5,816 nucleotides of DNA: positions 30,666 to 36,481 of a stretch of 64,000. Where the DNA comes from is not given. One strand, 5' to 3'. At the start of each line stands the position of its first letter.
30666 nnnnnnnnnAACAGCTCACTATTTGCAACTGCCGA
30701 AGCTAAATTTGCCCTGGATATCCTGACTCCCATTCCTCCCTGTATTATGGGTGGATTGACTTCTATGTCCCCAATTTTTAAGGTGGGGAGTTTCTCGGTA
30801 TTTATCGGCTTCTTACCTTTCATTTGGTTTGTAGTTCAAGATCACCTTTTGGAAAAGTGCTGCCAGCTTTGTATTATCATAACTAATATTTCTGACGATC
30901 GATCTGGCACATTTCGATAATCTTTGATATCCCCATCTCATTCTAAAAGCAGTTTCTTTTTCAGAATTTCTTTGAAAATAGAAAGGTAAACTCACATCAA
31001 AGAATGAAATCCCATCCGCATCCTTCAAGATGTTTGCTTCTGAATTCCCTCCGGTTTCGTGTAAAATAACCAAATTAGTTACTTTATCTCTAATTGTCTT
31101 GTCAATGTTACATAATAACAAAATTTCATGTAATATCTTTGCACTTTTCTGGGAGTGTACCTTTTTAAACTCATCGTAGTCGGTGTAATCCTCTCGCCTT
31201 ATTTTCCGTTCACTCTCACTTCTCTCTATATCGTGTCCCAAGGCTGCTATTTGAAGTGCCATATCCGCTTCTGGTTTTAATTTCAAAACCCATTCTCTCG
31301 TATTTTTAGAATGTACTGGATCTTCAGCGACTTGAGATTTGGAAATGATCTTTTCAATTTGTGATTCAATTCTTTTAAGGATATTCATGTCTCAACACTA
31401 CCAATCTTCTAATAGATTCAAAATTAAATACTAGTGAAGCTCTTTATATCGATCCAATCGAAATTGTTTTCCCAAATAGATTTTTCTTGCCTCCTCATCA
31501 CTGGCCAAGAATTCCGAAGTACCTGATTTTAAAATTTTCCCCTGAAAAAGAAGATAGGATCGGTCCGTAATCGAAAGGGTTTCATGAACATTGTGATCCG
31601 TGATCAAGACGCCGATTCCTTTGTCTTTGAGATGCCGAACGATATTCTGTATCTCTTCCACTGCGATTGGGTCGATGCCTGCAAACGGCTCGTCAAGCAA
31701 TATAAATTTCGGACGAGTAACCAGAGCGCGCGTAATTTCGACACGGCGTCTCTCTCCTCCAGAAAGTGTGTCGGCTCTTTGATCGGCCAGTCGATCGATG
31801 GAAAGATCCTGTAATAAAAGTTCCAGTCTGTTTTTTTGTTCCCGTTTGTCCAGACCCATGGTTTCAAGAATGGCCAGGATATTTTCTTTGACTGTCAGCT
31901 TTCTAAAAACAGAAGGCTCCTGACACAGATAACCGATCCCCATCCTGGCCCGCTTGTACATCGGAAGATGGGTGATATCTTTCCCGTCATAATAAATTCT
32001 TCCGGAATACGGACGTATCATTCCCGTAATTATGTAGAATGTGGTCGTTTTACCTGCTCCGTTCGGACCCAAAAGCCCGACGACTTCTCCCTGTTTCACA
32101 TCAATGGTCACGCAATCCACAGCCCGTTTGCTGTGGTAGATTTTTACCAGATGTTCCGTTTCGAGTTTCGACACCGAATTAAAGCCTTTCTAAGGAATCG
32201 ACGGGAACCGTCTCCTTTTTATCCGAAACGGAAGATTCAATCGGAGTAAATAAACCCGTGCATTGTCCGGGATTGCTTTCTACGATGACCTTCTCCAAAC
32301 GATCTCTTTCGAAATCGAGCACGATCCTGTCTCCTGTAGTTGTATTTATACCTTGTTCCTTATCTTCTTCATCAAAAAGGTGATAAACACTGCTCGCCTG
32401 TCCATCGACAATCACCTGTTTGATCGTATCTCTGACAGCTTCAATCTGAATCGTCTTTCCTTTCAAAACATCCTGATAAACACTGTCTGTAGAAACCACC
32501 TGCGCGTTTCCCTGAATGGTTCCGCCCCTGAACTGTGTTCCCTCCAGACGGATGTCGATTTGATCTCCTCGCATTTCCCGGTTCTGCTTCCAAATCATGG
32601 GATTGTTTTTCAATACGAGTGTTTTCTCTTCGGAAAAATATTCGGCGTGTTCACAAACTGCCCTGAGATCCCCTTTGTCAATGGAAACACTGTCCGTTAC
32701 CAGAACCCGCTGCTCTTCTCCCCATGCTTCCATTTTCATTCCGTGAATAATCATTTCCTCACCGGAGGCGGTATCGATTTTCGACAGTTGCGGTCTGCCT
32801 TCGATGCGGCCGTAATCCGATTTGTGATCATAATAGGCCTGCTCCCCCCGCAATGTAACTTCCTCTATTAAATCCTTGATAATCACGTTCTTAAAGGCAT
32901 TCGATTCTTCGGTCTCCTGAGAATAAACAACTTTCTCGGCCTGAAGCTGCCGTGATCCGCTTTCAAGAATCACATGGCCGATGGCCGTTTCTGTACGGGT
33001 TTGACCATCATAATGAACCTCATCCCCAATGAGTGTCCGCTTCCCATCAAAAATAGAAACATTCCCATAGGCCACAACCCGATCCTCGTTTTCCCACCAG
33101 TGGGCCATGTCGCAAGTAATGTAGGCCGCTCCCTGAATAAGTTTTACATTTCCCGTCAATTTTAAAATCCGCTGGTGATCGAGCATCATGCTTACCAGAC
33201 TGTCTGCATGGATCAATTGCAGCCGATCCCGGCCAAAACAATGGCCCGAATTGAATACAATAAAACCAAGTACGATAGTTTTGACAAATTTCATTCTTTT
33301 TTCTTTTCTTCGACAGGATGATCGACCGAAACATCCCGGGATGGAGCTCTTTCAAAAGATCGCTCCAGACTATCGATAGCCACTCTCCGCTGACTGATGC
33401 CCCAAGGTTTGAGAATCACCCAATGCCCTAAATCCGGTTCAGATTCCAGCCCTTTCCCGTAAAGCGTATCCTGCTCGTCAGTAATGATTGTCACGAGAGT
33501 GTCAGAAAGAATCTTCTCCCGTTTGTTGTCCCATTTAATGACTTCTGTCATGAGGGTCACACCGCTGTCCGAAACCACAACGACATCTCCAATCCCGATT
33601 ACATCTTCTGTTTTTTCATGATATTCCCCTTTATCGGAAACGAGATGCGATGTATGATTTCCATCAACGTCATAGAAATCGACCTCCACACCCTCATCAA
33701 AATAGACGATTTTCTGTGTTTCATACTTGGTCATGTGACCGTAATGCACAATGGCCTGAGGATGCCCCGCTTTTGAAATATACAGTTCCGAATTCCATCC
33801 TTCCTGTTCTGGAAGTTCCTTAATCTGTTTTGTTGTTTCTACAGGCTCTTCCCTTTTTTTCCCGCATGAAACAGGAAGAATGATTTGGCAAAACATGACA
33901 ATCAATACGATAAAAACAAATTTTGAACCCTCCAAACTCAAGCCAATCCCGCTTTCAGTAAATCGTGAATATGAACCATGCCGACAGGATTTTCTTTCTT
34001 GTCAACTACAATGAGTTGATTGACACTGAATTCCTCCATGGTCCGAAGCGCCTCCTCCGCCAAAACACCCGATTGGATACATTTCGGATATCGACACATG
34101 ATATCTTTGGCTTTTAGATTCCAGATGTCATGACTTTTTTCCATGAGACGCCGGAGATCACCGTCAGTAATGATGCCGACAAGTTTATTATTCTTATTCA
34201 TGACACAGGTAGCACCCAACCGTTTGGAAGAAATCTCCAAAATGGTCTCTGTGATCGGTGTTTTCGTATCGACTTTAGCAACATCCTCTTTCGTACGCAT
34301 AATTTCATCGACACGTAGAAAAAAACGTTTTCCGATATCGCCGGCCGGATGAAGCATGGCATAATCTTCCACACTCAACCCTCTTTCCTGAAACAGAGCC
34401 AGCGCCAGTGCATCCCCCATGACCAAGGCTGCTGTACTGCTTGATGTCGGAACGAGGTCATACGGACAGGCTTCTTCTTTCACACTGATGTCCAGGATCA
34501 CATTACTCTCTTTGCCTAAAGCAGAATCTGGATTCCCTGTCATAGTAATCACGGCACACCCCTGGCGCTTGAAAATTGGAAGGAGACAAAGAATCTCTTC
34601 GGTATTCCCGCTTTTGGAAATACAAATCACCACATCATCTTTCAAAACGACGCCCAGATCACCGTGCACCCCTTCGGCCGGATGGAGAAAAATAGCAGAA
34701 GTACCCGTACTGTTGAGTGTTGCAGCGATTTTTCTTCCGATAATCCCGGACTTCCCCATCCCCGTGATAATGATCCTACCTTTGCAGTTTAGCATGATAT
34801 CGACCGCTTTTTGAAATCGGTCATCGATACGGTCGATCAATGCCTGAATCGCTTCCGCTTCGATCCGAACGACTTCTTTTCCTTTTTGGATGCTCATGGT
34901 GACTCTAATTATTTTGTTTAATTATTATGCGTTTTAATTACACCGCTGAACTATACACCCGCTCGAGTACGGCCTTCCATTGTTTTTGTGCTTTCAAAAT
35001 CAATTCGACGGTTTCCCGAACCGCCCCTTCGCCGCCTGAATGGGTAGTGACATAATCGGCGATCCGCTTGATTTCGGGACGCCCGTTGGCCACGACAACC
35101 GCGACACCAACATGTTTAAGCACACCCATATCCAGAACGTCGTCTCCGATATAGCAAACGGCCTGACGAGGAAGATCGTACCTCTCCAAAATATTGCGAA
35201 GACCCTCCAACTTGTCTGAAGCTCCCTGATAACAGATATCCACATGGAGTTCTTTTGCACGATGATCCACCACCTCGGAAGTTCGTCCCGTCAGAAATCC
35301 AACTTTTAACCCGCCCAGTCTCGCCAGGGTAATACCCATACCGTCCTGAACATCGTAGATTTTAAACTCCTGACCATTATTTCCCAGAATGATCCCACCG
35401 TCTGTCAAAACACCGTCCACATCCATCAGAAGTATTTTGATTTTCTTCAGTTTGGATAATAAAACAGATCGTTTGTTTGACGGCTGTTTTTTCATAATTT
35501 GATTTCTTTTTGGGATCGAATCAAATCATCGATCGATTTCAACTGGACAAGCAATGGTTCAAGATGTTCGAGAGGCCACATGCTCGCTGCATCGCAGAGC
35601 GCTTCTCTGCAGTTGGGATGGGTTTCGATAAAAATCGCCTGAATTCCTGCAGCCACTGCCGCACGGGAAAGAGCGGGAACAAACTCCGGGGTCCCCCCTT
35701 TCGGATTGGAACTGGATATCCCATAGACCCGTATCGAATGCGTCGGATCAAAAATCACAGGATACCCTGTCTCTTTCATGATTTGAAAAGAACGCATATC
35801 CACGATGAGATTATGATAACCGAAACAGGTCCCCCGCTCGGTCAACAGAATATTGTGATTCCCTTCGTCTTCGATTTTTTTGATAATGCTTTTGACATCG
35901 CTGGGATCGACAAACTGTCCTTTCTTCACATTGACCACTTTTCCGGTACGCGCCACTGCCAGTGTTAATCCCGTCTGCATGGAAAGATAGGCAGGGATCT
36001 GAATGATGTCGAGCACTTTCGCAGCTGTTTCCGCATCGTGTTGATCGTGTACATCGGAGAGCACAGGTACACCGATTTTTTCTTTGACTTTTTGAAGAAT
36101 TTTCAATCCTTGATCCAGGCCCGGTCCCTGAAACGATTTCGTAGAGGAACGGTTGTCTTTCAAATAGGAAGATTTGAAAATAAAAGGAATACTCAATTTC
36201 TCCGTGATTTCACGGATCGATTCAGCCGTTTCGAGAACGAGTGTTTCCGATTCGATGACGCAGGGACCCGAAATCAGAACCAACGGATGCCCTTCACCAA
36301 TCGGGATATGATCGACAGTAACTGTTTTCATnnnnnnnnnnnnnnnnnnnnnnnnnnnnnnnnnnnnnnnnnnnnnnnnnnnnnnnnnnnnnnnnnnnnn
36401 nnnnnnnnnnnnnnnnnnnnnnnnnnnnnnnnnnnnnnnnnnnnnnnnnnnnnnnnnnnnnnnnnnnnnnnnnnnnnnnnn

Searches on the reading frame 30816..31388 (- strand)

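Call 31: search_protein_families(library=pfam, proteins=[window:30816-31388:-], max_evalue=0.00001)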
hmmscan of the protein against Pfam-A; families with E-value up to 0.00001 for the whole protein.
window:30816-31388:- (191 aa): 1 family
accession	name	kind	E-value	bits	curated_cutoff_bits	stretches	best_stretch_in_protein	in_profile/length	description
PF13875.12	DUF4202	-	1.8e-21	77.3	35.1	1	16-172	21-177/183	Domain of unknown function (DUF4202)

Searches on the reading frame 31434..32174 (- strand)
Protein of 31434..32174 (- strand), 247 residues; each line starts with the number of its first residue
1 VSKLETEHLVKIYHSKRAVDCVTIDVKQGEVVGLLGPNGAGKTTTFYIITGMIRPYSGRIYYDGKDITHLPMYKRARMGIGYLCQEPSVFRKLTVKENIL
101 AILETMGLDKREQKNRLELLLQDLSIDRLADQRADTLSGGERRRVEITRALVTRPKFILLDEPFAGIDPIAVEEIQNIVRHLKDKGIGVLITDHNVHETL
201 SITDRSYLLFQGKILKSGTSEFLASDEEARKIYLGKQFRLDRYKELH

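Call 31: search_protein_families(library=pfam, proteins=[window:31434-32174:-], max_evalue=0.00001)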
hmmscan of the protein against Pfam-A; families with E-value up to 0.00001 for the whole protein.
window:31434-32174:- (247 aa): 2 families
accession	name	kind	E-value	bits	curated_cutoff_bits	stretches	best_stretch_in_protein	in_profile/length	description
PF00005.33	ABC_tran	-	5.6e-38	131.1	25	1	22-165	4-137/137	ABC transporter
PF13304.12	AAA_21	-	2.3e-07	31.6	27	0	148-196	249-300/304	AAA domain, putative AbiEii toxin, Type IV TA system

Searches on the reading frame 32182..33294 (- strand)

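Call 31: search_protein_families(library=pfam, proteins=[window:32182-33294:-], max_evalue=0.00001)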
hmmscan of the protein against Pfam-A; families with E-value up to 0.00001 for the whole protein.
window:32182-33294:- (371 aa): 2 families
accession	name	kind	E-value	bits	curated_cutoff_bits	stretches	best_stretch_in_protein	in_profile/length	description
PF03968.19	LptD_N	-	1.3e-15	58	20.4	1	91-249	5-108/113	LptA/(LptD N-terminal domain) LPS transport protein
PF13100.11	OstA_2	-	1.5e-13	51.1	21.2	1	23-155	2-133/158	OstA-like protein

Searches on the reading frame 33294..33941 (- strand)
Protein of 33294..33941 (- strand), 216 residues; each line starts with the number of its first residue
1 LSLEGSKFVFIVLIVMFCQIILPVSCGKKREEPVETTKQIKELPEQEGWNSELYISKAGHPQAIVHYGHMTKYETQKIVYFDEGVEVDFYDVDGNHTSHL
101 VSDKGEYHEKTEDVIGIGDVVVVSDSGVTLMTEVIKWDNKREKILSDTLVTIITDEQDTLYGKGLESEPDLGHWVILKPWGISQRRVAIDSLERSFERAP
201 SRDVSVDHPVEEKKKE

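Call 31: search_protein_families(library=pfam, proteins=[window:33294-33941:-], max_evalue=0.00001)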
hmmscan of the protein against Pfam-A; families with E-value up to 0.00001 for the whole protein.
window:33294-33941:- (216 aa): 1 family
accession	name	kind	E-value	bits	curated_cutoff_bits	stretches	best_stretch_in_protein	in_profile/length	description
PF06835.18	LptC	-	8.5e-06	25.9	21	1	56-167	45-157/175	Lipopolysaccharide-assembly, LptC-related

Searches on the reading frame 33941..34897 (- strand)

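Call 31: search_protein_families(library=pfam, proteins=[window:33941-34897:-], max_evalue=0.00001)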
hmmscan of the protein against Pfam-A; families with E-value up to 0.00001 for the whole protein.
window:33941-34897:- (319 aa): 2 families
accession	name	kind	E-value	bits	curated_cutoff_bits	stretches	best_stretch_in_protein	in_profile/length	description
PF01380.27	SIS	-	3.4e-26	92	25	1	35-167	1-131/131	SIS domain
PF00571.33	CBS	-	8.4e-20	71.3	24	2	263-316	1-54/57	CBS domain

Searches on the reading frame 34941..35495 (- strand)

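Call 31: search_protein_families(library=pfam, proteins=[window:34941-35495:-], max_evalue=0.00001)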
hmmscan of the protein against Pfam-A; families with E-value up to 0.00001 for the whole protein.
window:34941-35495:- (185 aa): 2 families
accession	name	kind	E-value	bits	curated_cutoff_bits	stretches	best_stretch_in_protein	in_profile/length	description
PF08282.18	Hydrolase_3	-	5.2e-13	49.7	20.9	1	85-154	179-247/255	haloacid dehalogenase-like hydrolase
PF00702.32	Hydrolase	-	3.1e-07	31.4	26.4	0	57-130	110-191/191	haloacid dehalogenase-like hydrolase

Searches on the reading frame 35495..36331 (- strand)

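Call 31: search_protein_families(library=pfam, proteins=[window:35495-36331:-], max_evalue=0.00001)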
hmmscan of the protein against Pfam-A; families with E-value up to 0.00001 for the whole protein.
window:35495-36331:- (279 aa): 1 family
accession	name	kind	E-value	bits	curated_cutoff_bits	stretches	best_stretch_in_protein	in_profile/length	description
PF00793.26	DAHP_synth_1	-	7.7e-67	225.5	25.5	1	8-269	9-266/270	DAHP synthetase I family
